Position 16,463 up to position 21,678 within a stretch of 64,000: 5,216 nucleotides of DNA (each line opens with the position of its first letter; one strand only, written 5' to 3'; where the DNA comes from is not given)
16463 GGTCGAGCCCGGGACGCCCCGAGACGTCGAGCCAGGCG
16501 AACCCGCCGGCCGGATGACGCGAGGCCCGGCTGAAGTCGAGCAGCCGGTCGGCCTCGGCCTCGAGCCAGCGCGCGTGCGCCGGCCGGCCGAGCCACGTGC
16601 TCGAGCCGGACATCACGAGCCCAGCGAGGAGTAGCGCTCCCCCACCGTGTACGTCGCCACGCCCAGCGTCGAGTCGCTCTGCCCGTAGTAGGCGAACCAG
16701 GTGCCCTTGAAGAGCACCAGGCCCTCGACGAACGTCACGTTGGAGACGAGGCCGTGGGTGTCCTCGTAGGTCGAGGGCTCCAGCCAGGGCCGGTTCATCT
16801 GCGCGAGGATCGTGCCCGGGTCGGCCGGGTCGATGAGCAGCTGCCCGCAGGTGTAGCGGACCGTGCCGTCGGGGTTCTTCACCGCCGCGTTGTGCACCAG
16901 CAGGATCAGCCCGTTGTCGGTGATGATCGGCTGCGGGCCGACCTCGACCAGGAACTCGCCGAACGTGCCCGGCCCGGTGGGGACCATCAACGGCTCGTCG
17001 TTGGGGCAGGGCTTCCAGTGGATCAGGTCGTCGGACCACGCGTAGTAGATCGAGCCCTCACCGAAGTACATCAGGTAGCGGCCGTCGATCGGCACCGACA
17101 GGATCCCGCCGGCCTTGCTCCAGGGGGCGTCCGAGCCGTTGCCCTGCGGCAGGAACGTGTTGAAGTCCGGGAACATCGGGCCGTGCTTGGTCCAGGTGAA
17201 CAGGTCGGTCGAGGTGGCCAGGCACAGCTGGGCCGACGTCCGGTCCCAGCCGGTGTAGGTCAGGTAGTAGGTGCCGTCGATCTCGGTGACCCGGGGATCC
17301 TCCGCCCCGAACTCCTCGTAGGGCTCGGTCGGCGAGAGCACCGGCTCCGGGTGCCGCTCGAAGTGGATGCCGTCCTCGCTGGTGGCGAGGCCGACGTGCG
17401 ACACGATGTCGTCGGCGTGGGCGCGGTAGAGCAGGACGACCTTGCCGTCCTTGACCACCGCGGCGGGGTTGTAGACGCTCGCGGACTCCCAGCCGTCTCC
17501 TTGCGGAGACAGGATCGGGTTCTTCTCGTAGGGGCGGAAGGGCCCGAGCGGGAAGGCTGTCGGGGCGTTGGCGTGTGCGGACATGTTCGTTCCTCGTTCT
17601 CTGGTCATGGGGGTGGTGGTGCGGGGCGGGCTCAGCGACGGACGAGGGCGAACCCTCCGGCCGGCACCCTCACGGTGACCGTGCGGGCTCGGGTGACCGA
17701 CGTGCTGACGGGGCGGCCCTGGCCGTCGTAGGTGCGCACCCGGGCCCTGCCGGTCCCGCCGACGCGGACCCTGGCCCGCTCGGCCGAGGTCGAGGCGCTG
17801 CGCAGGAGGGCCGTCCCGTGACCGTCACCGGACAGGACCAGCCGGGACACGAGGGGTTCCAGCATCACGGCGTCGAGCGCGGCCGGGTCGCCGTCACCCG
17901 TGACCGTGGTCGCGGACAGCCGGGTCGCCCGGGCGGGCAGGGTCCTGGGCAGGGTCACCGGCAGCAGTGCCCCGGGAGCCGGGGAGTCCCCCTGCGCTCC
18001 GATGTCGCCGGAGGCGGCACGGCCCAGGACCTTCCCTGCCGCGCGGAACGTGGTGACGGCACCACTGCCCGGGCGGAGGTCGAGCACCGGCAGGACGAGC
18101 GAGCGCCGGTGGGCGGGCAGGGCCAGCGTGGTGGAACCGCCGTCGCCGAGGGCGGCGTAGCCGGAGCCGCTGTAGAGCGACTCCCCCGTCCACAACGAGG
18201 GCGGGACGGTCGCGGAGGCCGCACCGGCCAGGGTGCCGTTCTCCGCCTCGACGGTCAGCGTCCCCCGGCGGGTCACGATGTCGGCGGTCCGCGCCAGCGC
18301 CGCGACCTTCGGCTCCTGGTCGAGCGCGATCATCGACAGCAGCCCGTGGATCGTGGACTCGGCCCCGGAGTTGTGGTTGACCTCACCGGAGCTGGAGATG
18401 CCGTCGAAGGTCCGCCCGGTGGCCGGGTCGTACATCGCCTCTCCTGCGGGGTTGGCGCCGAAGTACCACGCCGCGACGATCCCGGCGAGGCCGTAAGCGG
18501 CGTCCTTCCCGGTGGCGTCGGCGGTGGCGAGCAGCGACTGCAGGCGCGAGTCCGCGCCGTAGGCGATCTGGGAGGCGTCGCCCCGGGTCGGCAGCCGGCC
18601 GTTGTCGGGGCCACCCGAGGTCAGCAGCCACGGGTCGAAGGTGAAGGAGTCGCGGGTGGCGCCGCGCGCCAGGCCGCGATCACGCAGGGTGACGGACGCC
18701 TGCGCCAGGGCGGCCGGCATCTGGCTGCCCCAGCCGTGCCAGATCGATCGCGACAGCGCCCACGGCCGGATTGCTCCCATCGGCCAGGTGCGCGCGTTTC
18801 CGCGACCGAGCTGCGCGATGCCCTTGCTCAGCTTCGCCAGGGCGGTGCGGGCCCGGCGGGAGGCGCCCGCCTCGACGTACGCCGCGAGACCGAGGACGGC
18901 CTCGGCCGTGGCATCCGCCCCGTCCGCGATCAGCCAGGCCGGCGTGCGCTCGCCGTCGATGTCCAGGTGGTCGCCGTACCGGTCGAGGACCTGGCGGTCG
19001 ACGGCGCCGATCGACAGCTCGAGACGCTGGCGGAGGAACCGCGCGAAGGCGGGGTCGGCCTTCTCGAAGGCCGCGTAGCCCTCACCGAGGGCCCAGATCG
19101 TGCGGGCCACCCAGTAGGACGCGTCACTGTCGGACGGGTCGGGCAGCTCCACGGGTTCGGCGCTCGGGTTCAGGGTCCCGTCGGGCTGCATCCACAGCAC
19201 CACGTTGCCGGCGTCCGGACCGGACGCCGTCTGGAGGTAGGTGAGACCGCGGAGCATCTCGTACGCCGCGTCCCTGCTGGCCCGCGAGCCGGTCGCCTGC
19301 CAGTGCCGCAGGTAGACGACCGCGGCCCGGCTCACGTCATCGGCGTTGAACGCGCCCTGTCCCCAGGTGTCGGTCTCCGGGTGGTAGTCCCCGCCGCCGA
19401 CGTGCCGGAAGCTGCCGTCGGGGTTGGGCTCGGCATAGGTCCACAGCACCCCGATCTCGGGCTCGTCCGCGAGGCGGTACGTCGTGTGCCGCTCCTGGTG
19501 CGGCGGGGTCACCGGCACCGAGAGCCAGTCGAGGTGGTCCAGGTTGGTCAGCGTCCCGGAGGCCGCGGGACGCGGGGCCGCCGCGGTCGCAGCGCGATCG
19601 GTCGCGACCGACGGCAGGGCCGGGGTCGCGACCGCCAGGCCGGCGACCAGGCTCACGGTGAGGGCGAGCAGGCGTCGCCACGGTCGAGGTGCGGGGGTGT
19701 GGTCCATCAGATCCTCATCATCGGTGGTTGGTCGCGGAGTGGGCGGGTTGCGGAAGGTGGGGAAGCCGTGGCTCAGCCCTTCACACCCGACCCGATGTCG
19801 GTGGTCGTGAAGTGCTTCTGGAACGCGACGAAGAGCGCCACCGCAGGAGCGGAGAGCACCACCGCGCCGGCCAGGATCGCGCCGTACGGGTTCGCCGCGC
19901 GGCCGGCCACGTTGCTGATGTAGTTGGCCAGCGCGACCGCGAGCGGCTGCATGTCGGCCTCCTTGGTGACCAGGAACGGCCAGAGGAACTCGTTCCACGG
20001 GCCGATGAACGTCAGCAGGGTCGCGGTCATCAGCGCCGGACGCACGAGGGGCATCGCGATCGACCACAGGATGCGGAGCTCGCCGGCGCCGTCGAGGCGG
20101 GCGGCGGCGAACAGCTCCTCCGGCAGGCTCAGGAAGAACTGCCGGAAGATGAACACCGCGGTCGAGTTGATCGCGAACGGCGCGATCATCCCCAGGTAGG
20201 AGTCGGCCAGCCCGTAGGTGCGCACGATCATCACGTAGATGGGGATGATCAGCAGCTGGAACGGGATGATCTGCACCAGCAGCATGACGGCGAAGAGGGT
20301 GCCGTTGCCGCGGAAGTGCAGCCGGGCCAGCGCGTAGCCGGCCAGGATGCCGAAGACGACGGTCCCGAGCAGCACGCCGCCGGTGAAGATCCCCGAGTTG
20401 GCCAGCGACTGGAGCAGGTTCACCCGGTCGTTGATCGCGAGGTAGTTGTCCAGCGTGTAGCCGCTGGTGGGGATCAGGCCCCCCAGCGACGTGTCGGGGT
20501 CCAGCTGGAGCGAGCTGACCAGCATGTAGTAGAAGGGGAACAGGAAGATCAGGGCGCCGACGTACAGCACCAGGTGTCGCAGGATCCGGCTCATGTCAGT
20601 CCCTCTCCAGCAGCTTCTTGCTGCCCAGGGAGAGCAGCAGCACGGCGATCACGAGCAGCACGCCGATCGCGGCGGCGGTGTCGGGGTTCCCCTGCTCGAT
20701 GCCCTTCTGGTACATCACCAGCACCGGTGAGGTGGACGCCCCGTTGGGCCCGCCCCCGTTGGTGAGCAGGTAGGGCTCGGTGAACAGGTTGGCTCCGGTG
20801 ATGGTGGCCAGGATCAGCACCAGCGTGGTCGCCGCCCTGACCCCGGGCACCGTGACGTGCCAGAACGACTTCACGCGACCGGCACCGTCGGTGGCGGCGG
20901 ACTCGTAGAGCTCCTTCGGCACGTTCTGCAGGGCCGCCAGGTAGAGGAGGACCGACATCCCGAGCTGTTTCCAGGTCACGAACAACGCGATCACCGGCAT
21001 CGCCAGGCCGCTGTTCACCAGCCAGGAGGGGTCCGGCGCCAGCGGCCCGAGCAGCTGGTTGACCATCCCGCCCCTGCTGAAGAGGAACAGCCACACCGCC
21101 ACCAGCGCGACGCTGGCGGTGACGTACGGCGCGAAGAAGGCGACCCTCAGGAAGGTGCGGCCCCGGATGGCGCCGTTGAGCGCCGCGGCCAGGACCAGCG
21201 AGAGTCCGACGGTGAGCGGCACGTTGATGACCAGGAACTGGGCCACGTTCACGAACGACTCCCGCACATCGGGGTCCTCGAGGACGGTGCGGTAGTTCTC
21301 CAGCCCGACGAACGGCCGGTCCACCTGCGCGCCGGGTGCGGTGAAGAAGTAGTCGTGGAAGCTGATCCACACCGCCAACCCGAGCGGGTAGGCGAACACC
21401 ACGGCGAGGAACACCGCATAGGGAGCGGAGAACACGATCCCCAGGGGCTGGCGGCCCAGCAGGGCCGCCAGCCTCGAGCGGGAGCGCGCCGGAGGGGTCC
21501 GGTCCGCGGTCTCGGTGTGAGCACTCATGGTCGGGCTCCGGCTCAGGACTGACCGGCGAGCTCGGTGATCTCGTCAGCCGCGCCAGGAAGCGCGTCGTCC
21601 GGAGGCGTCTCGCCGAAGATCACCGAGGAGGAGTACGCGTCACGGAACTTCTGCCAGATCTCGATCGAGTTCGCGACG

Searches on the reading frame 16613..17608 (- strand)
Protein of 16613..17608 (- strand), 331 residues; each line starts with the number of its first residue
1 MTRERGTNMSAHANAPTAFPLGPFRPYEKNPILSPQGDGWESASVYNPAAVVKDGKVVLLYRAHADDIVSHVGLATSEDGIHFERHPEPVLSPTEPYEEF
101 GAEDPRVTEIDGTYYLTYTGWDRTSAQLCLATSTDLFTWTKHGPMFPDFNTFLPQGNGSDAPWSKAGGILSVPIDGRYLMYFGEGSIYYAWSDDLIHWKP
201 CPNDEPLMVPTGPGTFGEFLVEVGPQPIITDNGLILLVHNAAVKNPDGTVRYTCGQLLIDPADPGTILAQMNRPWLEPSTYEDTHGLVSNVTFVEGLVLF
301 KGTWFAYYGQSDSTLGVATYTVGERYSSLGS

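Call 13: search_protein_families(library=pfam, proteins=[window:16613-17608:-], max_evalue=0.001)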
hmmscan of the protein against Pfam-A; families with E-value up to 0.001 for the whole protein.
window:16613-17608:- (331 aa): 3 families
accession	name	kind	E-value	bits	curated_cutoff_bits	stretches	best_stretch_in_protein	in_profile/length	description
PF04041.19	Glyco_hydro_130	-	3.4e-53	181.1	26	1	42-323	32-312/320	beta-1,4-mannooligosaccharide phosphorylase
PF04616.20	Glyco_hydro_43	-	1.1e-06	28.7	32.2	1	101-194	9-102/288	Glycosyl hydrolases family 43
PF00251.26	Glyco_hydro_32N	-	1.2e-06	28.8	22.1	1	35-145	59-175/307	Glycosyl hydrolases family 32 N-terminal domain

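Call 25: search_solved_structures(query=window:16613-17608:-, max_evalue=1e-10)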
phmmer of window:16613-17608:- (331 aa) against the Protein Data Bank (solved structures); distinct sequences matched with E-value up to 1e-10: 14.
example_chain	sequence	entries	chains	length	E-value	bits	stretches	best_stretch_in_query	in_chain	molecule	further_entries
5a7v_A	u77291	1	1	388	3.7e-53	184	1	38-321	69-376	PUTATIVE GLYCOSIDASE PH117-RELATED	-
5a7v_B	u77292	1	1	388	4.1e-53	183.8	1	38-321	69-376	PUTATIVE GLYCOSIDASE PH117-RELATED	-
3qc2_A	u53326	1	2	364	4.2e-53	183.8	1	34-321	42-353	glycosyl hydrolase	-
4onz_A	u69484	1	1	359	4.3e-52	180.4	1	21-319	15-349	putative glycoside hydrolase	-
3taw_A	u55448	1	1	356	6.1e-52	180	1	37-319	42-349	Hypothetical glycoside hydrolase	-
3r67_A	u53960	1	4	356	1.9e-51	178.3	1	38-321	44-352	putative Glycosidase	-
9fj8_A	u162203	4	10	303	1.2e-39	139.5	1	29-320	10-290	1,2-beta-oligomannan phosphorylase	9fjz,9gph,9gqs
7fip_A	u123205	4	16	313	1e-38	136.4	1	27-319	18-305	Beta-1,2-mannobiose phosphorylase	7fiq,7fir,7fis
9eqq_A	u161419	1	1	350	8.6e-22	80.8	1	69-324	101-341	Uhgb_MS mannoside synthase from an unknown human gut bacterium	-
9erg_A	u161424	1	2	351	8.7e-22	80.8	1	69-324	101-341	Uhgb_MS mannoside synthase from an unknown human gut bacterium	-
9erh_A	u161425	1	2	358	9.7e-22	80.6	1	69-324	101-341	Uhgb_MS mannoside synthase from an unknown human gut bacterium in complex with 1,2-beta-ma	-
5b0p_A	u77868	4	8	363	4e-20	75.3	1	69-319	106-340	Lin0857 protein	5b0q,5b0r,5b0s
1vkd_A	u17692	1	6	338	3.1e-19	72.4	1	21-318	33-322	conserved hypothetical protein TM1225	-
3was_A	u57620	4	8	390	2.7e-11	46.2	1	44-323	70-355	4-O-beta-D-mannosyl-D-glucose phosphorylase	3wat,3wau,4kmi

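Call 59: search_solved_structures(query=window:16613-17608:-, max_evalue=1e-50, show_alignments=1)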
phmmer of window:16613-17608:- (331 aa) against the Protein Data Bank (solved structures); distinct sequences matched with E-value up to 1e-50: 6.
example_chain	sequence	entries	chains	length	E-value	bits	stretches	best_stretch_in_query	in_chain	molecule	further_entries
5a7v_A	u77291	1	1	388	3.7e-53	184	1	38-321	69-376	PUTATIVE GLYCOSIDASE PH117-RELATED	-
5a7v_B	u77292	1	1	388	4.1e-53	183.8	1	38-321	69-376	PUTATIVE GLYCOSIDASE PH117-RELATED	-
3qc2_A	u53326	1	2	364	4.2e-53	183.8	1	34-321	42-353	glycosyl hydrolase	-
4onz_A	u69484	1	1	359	4.3e-52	180.4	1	21-319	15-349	putative glycoside hydrolase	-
3taw_A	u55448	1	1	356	6.1e-52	180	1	37-319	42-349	Hypothetical glycoside hydrolase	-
3r67_A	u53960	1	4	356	1.9e-51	178.3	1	38-321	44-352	putative Glycosidase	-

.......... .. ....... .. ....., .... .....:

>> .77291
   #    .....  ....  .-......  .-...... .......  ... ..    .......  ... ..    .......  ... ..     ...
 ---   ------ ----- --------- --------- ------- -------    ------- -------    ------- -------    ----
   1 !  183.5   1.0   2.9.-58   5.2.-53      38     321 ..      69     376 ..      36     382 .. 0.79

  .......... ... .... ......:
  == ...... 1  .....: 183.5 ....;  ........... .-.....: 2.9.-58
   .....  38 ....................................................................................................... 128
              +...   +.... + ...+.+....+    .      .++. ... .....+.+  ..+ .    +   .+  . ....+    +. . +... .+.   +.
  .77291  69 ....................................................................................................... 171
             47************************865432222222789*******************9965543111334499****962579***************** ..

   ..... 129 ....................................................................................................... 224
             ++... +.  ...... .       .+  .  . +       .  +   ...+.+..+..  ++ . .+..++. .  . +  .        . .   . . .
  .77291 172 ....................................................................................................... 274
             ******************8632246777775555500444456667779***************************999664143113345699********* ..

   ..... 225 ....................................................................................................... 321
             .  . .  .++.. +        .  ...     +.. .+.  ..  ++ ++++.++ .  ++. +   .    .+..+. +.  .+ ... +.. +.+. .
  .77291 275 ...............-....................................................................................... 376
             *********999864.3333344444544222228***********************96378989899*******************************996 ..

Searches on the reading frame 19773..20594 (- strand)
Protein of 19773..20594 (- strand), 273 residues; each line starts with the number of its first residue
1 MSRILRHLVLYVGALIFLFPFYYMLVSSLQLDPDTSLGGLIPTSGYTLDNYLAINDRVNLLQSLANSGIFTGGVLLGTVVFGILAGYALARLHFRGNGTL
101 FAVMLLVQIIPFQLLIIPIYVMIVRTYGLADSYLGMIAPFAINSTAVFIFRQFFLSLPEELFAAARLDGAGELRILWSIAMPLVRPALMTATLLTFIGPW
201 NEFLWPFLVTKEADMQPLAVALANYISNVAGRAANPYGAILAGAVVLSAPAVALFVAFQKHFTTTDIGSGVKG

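Call 13: search_protein_families(library=pfam, proteins=[window:19773-20594:-], max_evalue=0.001)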
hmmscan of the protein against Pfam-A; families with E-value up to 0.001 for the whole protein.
window:19773-20594:- (273 aa): 1 family
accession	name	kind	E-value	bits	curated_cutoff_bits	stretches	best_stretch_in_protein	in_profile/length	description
PF00528.27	BPD_transp_1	-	9.6e-17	61.7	26.4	1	81-262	4-178/184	Binding-protein-dependent transport system inner membrane component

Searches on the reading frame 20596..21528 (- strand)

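Call 13: search_protein_families(library=pfam, proteins=[window:20596-21528:-], max_evalue=0.001)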
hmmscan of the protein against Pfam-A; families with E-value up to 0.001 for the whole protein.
window:20596-21528:- (310 aa): 1 family
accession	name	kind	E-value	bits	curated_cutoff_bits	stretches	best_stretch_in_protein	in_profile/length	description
PF00528.27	BPD_transp_1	-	5.5e-14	52.7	26.4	1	112-309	7-180/184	Binding-protein-dependent transport system inner membrane component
